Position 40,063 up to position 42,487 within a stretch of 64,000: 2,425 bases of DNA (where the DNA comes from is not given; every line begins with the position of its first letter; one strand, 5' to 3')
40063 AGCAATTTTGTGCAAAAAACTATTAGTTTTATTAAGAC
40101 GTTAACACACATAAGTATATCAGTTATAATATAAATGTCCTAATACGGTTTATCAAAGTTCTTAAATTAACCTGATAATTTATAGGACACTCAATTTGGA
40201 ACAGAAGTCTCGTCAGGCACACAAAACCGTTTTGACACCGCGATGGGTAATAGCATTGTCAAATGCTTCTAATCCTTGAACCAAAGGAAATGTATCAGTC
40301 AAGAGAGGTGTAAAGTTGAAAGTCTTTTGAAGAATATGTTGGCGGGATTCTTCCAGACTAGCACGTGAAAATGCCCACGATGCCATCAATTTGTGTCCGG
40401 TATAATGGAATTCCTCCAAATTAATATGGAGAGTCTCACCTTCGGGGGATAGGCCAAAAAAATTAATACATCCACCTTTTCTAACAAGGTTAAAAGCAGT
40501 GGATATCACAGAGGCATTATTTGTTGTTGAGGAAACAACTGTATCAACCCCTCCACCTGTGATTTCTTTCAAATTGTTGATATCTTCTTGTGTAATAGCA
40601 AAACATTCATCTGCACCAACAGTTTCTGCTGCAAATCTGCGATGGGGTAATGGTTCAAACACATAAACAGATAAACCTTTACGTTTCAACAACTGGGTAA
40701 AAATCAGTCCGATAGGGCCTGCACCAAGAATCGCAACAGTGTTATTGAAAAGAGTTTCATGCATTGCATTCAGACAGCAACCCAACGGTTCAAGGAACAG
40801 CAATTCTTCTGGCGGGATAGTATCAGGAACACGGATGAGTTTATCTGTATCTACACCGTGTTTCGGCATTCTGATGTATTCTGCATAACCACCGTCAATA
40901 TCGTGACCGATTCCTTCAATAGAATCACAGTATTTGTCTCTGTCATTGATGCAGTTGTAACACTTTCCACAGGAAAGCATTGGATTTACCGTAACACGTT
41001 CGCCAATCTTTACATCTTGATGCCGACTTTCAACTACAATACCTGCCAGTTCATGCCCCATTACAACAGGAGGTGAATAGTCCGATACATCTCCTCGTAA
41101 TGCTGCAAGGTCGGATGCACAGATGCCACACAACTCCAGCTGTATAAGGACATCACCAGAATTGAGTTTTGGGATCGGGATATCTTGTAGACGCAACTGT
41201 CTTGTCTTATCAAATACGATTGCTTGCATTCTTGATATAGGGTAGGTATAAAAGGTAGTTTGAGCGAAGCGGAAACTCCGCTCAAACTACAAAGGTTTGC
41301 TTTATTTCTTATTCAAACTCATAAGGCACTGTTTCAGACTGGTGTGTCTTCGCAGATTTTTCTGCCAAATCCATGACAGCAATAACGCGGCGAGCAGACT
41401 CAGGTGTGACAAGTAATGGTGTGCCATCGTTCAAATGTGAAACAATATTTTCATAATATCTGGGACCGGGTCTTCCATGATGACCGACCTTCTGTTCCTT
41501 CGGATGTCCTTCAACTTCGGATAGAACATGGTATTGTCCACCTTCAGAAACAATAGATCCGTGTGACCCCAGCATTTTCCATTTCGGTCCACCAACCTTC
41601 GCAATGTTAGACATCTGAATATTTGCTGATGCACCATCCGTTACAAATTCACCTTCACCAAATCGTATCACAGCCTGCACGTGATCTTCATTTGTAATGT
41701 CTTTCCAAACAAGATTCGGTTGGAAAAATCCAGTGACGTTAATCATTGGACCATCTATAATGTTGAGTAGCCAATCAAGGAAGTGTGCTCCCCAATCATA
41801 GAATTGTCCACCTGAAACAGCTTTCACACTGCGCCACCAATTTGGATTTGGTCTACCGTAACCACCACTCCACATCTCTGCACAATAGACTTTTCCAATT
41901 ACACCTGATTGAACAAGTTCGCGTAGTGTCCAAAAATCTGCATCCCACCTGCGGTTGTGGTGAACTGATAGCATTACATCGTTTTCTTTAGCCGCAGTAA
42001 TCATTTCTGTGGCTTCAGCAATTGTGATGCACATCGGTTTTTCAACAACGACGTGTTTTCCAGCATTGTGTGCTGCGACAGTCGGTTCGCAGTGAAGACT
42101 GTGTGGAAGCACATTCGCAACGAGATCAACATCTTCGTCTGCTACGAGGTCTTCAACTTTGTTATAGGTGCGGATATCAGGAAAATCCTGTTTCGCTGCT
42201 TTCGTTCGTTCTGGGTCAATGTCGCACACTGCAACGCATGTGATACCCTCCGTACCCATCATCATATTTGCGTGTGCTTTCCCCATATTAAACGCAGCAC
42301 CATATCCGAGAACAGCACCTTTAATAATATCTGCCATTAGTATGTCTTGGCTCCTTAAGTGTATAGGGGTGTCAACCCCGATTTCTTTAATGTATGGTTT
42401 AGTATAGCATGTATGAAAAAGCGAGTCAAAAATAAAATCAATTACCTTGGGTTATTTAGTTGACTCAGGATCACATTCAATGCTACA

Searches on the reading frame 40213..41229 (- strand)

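Call 68: search_protein_families(library=pfam, proteins=[window:40213-41229:-], max_evalue=0.000001)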
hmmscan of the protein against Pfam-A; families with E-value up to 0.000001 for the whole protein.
window:40213-41229:- (338 aa): 3 families
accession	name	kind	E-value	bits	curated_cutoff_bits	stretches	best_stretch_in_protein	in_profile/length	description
PF08240.17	ADH_N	-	2e-25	89.5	23.5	1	24-125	2-98/104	Alcohol dehydrogenase GroES-like domain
PF00107.32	ADH_zinc_N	-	7.3e-18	65.2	31.8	1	172-295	1-123/129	Zinc-binding dehydrogenase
PF16912.11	Glu_dehyd_C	-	8.8e-07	29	34.9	0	163-336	32-209/211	Glucose dehydrogenase C-terminus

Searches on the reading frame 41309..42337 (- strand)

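Call 68: search_protein_families(library=pfam, proteins=[window:41309-42337:-], max_evalue=0.000001)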
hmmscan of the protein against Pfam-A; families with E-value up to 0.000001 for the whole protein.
window:41309-42337:- (342 aa): 3 families
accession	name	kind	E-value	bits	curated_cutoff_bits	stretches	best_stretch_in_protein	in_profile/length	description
PF01408.29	GFO_IDH_MocA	-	4.4e-23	82.7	24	1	6-127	2-120/120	Oxidoreductase family, NAD-binding Rossmann fold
PF22725.1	GFO_IDH_MocA_C3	-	5.9e-20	72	27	1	136-263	2-124/124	GFO/IDH/MocA C-terminal domain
PF02894.22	GFO_IDH_MocA_C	-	1e-18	68.4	22.9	1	139-333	1-214/218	Oxidoreductase family, C-terminal alpha/beta domain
